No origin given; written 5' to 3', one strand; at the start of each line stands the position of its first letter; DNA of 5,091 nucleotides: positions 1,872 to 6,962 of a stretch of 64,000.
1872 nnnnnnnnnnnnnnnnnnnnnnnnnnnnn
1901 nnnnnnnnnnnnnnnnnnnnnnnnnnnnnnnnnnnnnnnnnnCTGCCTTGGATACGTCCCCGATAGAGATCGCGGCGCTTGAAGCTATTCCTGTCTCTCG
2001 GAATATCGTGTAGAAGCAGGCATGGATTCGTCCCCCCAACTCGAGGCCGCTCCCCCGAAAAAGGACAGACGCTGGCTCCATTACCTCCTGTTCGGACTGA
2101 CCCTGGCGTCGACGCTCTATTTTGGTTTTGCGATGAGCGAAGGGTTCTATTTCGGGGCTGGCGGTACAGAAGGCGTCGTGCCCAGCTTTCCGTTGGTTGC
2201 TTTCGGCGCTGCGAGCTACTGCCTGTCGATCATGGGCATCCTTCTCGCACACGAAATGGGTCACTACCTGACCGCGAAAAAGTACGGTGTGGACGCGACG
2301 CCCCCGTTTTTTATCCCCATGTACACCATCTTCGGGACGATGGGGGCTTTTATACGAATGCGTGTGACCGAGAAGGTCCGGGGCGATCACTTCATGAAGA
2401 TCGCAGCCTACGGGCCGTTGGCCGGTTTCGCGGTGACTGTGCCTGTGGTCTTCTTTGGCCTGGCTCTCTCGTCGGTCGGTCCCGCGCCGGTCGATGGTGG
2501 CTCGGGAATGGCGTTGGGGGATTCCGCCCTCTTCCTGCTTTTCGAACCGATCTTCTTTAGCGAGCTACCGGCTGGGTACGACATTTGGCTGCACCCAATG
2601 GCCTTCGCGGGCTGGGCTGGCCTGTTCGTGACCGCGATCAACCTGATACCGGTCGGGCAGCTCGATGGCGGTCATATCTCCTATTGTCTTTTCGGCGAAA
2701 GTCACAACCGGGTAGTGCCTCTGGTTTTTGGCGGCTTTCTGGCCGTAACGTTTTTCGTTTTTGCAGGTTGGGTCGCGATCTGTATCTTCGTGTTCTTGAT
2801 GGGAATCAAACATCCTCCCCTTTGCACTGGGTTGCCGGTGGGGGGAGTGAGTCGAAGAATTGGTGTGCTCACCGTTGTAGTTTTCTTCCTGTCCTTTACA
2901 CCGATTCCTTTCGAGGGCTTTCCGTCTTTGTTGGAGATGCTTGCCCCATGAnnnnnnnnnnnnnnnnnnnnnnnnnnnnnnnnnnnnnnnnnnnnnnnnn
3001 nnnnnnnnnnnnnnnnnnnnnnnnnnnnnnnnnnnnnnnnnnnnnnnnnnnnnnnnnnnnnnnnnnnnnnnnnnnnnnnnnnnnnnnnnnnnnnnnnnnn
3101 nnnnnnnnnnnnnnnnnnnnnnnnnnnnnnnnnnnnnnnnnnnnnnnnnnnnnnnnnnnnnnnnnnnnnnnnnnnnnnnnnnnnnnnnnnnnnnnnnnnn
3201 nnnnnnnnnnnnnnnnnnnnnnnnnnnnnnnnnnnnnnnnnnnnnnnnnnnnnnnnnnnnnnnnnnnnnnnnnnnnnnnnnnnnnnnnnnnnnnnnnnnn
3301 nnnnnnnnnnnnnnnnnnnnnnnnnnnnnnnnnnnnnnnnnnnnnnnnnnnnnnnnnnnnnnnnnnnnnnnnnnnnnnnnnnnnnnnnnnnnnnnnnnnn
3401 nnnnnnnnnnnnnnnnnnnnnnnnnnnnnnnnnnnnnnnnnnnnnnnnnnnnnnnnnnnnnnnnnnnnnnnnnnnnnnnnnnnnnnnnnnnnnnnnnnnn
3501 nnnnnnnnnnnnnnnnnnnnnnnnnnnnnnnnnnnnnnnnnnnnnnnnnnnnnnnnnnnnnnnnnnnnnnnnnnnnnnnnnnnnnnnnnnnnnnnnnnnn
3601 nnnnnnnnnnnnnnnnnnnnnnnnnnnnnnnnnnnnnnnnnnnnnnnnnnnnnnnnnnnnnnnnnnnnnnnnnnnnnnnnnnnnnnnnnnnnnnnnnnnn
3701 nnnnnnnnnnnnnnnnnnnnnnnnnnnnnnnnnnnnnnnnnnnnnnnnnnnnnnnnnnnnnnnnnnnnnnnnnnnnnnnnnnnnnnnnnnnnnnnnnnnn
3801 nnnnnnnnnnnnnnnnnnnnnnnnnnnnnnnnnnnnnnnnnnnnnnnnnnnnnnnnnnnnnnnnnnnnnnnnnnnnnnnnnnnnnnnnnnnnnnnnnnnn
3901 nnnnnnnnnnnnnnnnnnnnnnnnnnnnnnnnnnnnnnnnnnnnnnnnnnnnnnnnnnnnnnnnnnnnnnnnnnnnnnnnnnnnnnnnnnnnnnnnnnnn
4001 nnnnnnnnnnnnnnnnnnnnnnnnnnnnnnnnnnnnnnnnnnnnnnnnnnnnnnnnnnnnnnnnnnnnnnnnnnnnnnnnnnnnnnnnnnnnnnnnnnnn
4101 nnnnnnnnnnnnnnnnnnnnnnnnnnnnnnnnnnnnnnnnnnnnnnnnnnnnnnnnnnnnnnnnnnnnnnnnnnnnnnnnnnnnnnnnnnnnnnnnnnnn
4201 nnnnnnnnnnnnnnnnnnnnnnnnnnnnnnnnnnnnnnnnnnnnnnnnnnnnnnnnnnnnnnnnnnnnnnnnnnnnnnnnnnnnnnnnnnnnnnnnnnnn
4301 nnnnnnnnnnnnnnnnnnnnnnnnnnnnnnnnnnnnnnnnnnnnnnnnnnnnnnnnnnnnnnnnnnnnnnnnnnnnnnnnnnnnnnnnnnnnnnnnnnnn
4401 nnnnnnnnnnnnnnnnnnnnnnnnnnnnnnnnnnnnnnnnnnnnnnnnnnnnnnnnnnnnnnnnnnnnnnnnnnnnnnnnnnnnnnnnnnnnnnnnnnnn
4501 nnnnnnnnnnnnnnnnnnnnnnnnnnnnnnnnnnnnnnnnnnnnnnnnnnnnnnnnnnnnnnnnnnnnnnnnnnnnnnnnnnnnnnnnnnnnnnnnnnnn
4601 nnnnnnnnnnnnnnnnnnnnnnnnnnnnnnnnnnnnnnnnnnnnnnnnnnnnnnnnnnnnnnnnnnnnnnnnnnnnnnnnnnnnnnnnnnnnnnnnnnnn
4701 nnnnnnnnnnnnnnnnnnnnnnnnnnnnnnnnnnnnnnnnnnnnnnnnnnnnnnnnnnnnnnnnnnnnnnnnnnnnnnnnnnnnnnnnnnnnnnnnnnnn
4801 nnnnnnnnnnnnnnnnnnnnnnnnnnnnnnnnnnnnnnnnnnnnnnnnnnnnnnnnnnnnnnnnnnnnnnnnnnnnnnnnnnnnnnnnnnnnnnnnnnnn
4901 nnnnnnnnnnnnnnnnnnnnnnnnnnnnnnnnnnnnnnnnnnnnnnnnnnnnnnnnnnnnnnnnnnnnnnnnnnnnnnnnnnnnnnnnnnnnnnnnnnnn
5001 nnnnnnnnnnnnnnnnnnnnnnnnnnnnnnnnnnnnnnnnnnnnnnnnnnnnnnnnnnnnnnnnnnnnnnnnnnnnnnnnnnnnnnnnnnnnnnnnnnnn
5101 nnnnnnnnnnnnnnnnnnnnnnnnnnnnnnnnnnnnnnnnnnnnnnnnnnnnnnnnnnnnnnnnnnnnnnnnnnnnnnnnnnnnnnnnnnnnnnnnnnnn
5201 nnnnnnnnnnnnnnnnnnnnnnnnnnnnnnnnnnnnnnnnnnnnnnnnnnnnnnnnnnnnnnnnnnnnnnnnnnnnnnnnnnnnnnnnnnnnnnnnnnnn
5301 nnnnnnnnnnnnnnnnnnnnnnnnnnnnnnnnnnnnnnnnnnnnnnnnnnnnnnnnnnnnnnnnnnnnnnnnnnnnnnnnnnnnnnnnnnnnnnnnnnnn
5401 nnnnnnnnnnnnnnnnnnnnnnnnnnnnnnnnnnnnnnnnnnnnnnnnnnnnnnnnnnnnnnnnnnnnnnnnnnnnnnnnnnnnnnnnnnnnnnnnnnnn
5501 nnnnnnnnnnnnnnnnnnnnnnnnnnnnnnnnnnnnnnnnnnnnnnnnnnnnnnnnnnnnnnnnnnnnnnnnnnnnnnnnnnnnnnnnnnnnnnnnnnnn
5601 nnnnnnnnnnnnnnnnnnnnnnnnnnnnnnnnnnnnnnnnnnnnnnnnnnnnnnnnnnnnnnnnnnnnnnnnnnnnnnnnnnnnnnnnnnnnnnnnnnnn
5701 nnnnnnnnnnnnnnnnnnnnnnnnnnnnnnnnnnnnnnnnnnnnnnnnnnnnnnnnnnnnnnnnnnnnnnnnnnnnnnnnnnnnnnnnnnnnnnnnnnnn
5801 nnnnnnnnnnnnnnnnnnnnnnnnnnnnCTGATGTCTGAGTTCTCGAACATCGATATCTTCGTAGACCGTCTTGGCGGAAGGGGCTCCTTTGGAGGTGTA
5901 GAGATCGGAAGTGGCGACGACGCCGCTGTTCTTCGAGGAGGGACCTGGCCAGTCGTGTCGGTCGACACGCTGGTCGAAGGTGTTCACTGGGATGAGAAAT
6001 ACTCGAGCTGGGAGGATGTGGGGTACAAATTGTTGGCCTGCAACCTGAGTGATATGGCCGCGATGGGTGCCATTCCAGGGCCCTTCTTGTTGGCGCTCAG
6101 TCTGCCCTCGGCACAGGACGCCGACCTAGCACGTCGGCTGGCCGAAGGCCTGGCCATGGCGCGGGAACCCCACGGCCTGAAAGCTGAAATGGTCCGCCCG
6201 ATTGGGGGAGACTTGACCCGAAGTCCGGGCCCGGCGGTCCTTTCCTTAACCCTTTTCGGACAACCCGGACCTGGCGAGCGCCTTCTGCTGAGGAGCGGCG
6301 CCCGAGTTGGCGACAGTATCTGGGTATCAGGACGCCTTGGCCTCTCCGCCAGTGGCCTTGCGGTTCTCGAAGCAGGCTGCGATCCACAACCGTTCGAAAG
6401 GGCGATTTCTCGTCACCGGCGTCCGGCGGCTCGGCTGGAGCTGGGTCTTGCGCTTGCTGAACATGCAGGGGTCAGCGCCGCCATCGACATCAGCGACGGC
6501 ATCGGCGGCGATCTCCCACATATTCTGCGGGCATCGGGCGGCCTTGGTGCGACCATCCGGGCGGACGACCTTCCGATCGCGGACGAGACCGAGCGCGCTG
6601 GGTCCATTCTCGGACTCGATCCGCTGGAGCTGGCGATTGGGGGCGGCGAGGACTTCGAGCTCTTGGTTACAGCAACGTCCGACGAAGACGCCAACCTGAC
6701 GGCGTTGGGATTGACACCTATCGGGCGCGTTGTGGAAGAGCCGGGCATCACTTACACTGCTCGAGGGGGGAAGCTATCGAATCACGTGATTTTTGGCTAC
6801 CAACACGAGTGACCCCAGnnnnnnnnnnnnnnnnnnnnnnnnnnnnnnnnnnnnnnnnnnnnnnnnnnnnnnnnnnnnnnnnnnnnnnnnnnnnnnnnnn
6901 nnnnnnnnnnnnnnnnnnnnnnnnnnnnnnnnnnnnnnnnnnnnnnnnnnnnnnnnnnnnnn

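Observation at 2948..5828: MglA-family GTPase without MglB, flanked by a zinc-ribbon membrane protein and a Cys-rich-sensor histidine kinase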

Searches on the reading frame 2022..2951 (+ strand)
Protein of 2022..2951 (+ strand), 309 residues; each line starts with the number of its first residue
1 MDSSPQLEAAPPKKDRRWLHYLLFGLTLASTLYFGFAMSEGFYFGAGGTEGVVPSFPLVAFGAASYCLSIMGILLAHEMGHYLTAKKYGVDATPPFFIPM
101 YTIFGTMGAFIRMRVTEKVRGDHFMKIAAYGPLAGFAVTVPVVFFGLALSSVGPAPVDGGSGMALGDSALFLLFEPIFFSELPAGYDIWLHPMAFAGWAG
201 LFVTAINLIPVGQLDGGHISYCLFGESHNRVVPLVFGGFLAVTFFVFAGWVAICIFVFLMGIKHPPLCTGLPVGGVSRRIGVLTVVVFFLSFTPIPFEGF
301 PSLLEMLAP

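Call 3: search_protein_families(library=pfam, proteins=[window:2022-2951:+], max_evalue=0.01)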
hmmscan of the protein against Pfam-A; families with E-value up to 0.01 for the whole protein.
window:2022-2951:+ (309 aa): 1 family
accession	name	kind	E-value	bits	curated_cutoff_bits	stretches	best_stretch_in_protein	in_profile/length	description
PF02163.28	Peptidase_M50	-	8.7e-18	64.9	27.2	1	67-237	3-207/221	Peptidase family M50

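Call 4: search_protein_families(library=ncbifam, proteins=[window:2022-2951:+], max_evalue=0.01)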
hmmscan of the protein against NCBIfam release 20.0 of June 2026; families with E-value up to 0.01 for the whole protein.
window:2022-2951:+ (309 aa): 1 family
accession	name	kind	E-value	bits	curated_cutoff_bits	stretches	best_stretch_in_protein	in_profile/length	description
TIGR00054.1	TIGR00054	equivalog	0.0048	15.8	147.55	0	70-91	12-34/421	RIP metalloprotease RseP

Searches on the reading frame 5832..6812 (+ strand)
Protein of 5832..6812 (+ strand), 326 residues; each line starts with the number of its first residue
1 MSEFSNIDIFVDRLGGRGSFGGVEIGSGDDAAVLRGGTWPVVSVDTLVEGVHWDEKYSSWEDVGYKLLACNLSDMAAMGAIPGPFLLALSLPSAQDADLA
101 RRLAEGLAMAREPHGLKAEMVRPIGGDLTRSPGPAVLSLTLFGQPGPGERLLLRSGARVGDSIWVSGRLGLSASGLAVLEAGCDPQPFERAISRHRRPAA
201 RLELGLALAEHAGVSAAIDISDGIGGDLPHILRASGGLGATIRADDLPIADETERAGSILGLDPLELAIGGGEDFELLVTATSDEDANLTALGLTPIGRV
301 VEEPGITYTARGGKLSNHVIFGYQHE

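Call 3: search_protein_families(library=pfam, proteins=[window:5832-6812:+], max_evalue=0.01)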
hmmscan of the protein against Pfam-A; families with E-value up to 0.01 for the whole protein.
window:5832-6812:+ (326 aa): 2 families
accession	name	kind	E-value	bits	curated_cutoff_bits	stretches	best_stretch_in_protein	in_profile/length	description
PF00586.29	AIRS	-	3.4e-16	60.1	24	1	28-143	1-110/112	AIR synthase related protein, N-terminal domain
PF02769.27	AIRS_C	-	3.8e-10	40.6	23.1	1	158-307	1-152/156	AIR synthase related protein, C-terminal domain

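Call 4: search_protein_families(library=ncbifam, proteins=[window:5832-6812:+], max_evalue=0.01)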
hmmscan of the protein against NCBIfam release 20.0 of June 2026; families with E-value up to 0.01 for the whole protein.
window:5832-6812:+ (326 aa): 9 families
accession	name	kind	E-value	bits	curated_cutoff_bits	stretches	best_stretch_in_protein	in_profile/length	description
TIGR01379.1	thiL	equivalog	4.1e-74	249.4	184.15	1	4-325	3-319/320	thiamine-phosphate kinase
NF004351.0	PRK05731.1-4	equivalog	1.7e-56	191.7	324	1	21-305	31-301/321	thiamine-phosphate kinase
NF004350.0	PRK05731.1-1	equivalog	4.4e-47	160.5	441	1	2-301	4-297/325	thiamine-phosphate kinase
NF004353.0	PRK05731.2-2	equivalog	2.4e-44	151.7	301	1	27-325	18-301/311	thiamine-phosphate kinase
NF004354.0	PRK05731.2-3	equivalog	5.6e-23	81.7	204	1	27-237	16-208/273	thiamine-phosphate kinase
TIGR00476.1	selD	equivalog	6.1e-07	29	125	1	23-254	40-258/311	selenide, water dikinase SelD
TIGR04049.1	AIR_rel_sll0787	hypoth_equivalog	4.8e-06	25.9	321.3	1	23-249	38-243/318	sll0787 family AIR synthase-like protein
TIGR02124.1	hypE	equivalog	2.4e-05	23.5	251.6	1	22-298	27-291/332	hydrogenase expression/formation protein HypE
TIGR04050.1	MSMEG_0567_Cter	hypoth_equivalog_domain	0.00051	19.6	312.2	1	25-252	30-231/296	MSMEG_0567/sll0787 family protein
